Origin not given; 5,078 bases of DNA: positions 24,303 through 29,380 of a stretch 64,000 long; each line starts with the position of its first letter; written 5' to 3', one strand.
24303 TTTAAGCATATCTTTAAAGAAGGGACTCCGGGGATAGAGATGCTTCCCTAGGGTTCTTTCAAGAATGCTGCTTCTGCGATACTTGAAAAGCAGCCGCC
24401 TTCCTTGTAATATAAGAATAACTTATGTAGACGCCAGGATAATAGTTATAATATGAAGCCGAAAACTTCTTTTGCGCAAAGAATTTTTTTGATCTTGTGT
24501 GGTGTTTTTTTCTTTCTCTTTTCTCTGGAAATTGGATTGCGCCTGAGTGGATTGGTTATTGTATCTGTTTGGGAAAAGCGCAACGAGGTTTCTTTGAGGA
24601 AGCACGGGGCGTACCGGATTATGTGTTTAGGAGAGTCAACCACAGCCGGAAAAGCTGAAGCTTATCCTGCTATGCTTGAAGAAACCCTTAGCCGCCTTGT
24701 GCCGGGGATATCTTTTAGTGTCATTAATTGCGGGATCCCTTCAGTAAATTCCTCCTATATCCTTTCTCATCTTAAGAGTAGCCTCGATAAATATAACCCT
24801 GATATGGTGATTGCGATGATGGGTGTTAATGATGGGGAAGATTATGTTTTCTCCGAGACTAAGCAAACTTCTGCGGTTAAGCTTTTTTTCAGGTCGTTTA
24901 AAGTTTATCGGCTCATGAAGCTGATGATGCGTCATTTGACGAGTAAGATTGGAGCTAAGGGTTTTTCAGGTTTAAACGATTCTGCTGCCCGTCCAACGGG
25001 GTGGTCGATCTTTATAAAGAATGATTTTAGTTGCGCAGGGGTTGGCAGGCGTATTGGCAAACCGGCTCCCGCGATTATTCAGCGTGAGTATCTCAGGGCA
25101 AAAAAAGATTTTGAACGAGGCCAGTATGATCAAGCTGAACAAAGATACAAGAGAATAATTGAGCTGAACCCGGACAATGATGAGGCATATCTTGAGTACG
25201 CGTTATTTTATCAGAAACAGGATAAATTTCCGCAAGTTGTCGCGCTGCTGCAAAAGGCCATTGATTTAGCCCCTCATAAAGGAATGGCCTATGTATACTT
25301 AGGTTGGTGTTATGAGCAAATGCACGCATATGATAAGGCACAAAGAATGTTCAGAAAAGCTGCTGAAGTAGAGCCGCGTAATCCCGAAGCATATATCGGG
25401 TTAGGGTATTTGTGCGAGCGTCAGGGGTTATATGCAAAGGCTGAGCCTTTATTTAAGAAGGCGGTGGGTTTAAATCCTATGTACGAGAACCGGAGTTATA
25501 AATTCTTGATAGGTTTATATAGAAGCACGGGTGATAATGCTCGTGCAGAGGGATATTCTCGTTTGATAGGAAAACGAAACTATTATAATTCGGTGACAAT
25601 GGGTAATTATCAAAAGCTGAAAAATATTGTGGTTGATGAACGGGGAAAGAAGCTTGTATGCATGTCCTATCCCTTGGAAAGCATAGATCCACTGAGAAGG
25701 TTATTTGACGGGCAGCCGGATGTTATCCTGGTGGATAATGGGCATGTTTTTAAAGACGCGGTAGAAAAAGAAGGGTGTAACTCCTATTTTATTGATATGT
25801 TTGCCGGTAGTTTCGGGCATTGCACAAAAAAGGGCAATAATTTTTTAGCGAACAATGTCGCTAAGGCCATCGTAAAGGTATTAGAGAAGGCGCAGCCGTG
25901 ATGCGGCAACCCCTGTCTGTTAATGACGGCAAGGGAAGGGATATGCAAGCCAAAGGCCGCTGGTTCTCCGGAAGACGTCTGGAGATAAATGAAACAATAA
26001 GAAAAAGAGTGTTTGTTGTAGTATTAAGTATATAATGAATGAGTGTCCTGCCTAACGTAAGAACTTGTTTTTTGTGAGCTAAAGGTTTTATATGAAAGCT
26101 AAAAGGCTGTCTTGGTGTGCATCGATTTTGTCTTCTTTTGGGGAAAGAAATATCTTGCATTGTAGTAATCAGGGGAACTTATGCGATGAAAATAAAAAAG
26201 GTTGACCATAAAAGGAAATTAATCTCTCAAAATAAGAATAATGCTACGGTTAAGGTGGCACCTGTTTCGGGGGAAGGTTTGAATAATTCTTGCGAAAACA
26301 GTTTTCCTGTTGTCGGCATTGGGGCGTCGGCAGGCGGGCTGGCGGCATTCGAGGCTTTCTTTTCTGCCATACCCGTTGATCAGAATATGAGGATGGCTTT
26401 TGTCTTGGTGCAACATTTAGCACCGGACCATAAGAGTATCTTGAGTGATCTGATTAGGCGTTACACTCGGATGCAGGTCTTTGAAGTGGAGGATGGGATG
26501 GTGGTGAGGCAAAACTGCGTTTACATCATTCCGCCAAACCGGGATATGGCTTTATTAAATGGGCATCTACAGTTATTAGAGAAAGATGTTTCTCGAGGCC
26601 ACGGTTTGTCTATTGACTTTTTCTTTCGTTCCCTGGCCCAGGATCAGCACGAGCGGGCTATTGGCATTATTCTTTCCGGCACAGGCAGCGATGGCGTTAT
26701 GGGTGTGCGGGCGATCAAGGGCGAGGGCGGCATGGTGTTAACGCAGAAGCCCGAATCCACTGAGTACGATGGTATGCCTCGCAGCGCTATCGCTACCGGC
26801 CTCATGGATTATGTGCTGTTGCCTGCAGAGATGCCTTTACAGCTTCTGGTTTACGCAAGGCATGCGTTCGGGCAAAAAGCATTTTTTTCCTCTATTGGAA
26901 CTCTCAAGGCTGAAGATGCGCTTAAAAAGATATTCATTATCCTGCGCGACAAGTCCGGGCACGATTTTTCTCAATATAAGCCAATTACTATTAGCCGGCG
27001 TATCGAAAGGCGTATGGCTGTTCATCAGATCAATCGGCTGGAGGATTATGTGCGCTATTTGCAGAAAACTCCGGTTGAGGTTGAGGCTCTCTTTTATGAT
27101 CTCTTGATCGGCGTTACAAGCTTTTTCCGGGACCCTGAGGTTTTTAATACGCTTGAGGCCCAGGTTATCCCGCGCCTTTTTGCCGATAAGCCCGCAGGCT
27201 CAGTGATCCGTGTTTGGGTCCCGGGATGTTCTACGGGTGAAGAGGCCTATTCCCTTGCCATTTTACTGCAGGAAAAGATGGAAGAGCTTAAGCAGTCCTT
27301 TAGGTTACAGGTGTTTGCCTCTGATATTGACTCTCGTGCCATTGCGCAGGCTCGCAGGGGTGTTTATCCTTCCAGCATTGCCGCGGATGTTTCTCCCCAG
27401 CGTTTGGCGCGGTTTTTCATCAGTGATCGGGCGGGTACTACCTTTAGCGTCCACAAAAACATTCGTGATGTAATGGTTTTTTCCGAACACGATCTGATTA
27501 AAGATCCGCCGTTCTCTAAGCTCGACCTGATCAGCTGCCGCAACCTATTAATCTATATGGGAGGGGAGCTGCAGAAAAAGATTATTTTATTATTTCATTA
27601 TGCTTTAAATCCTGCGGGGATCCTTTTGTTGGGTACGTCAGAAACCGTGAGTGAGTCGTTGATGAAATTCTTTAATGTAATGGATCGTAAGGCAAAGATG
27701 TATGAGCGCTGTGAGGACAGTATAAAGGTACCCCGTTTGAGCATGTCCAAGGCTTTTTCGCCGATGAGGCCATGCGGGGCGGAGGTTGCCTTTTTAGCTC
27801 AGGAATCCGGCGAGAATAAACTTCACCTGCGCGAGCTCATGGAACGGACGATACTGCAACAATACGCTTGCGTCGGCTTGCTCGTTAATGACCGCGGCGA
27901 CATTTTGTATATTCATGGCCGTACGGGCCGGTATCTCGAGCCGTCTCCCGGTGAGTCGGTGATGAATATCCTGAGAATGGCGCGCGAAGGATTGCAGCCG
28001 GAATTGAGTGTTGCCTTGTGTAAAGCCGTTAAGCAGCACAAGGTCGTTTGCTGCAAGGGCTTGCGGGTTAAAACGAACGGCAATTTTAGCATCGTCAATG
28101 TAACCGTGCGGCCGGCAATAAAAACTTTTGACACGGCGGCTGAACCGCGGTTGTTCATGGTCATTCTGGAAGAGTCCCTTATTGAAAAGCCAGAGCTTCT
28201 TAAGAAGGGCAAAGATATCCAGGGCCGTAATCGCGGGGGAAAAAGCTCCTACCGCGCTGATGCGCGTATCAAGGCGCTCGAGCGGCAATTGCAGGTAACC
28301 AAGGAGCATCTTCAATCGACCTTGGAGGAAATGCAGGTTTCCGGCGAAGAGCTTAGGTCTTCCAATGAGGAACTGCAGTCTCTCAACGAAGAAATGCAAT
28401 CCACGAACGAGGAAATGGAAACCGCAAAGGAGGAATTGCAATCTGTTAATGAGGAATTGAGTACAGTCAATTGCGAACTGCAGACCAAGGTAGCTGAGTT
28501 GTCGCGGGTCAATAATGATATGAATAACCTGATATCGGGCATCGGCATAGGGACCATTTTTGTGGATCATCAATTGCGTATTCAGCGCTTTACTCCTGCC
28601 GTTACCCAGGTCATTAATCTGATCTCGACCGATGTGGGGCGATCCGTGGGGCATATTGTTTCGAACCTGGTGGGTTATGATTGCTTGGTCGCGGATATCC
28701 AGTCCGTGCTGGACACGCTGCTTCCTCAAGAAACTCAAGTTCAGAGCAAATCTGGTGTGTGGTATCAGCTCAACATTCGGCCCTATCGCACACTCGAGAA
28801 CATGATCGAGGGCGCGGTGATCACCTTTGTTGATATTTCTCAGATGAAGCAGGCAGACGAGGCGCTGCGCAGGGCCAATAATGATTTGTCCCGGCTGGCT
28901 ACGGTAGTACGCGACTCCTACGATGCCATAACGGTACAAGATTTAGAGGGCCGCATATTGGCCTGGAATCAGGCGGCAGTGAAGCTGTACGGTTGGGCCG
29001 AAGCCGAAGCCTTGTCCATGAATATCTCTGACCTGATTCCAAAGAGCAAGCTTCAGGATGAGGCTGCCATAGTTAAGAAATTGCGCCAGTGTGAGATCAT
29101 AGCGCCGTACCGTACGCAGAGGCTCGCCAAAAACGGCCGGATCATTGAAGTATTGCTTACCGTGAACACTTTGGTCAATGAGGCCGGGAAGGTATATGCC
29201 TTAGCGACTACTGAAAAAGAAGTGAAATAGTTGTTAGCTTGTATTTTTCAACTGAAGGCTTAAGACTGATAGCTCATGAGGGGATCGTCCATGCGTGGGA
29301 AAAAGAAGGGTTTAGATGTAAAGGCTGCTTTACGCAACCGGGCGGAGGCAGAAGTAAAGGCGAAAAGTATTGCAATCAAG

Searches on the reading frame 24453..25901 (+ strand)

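Call 67: search_protein_families(library=pfam, proteins=[window:24453-25901:+], max_evalue=0.00001)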
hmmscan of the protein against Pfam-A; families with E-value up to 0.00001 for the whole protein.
window:24453-25901:+ (482 aa): 13 families
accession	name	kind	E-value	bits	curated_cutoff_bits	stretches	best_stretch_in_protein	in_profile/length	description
PF00515.34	TPR_1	-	3.3e-17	61.9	27.8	0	311-343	1-33/34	Tetratricopeptide repeat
PF14559.12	TPR_19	-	6.4e-17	62.1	25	2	220-274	2-56/68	Tetratricopeptide repeat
PF07719.23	TPR_2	-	7.3e-17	60.5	27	0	279-310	3-34/34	Tetratricopeptide repeat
PF13432.12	TPR_16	-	9.2e-17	61.6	32.7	1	293-342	13-62/65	Tetratricopeptide repeat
PF13431.12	TPR_17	-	1.7e-16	59.5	24.4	0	232-259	2-29/34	Tetratricopeptide repeat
PF13428.12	TPR_14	-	1.4e-13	50.4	23.5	0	220-250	12-42/44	Tetratricopeptide repeat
PF13424.12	TPR_12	-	9.3e-13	48.6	30.1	1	245-305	5-73/77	Tetratricopeptide repeat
PF13181.12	TPR_8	-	4.4e-11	42.5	25.7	0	312-342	2-32/34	Tetratricopeptide repeat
PF13414.12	TPR_11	-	8.8e-11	41.8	26.8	1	219-256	4-41/42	TPR repeat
PF13176.12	TPR_7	-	1.6e-10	40.6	27.9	0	313-338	1-26/36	Tetratricopeptide repeat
PF12895.13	ANAPC3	-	2.1e-08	34.7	27.2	1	222-302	2-81/82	Anaphase-promoting complex, cyclosome, subunit 3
PF25182.1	NonGDSL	-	3.2e-06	27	80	1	47-127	21-106/220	Non-GDSL lipase-like family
PF13472.12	Lipase_GDSL_2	-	3.5e-06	28.1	32.9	1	58-137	1-84/178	GDSL-like Lipase/Acylhydrolase family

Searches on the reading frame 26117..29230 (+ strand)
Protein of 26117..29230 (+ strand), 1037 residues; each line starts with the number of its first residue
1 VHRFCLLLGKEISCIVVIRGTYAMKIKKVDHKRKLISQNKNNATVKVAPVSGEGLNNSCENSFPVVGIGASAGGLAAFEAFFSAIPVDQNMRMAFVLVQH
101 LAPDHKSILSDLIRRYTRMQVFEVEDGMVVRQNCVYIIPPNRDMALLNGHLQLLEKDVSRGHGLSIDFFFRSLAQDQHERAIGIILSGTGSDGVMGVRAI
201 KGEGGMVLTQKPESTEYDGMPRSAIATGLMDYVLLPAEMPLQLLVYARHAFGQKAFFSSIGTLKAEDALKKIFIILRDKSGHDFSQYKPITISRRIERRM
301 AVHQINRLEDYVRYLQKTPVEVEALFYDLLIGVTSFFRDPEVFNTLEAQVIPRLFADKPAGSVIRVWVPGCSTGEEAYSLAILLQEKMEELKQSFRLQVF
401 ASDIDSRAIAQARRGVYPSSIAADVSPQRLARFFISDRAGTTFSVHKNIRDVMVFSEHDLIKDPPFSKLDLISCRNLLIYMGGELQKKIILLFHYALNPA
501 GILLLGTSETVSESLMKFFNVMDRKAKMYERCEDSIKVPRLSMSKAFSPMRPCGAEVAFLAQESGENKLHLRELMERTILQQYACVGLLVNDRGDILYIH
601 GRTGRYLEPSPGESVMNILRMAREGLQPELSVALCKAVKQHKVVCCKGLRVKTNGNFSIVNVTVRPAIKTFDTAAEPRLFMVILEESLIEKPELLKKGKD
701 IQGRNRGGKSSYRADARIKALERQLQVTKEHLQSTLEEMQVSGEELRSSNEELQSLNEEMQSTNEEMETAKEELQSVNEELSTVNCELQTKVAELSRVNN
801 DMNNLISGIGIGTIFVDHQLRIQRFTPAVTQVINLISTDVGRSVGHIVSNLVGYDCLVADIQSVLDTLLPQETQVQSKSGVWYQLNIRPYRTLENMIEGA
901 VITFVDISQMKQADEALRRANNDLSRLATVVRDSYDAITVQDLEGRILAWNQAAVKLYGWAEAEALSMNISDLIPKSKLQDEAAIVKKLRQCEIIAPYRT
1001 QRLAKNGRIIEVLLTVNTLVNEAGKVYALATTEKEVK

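Call 67: search_protein_families(library=pfam, proteins=[window:26117-29230:+], max_evalue=0.00001)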
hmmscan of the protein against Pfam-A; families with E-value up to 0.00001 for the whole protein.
window:26117-29230:+ (1037 aa): 7 families
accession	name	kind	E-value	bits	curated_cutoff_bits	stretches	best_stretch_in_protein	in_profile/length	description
PF01339.22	CheB_methylest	-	1.8e-54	184.5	24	1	66-242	1-173/174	CheB methylesterase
PF01739.24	CheR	-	3.6e-51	173.8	27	1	333-522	2-189/195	CheR methyltransferase, SAM binding domain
PF13596.12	PAS_10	-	9.8e-28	97.3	22.1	1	802-907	1-105/106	PAS domain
PF03705.20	CheR_N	-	1.7e-15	56.9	27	1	268-317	2-51/53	CheR methyltransferase, all-alpha domain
PF00989.32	PAS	-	3.3e-12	46.9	22.6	1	927-1029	3-107/113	PAS fold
PF13426.13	PAS_9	-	5.4e-11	43.1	27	1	936-1028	2-93/103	PAS domain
PF08448.16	PAS_4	-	9.6e-09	35.9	23.1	0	934-1027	4-96/110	PAS fold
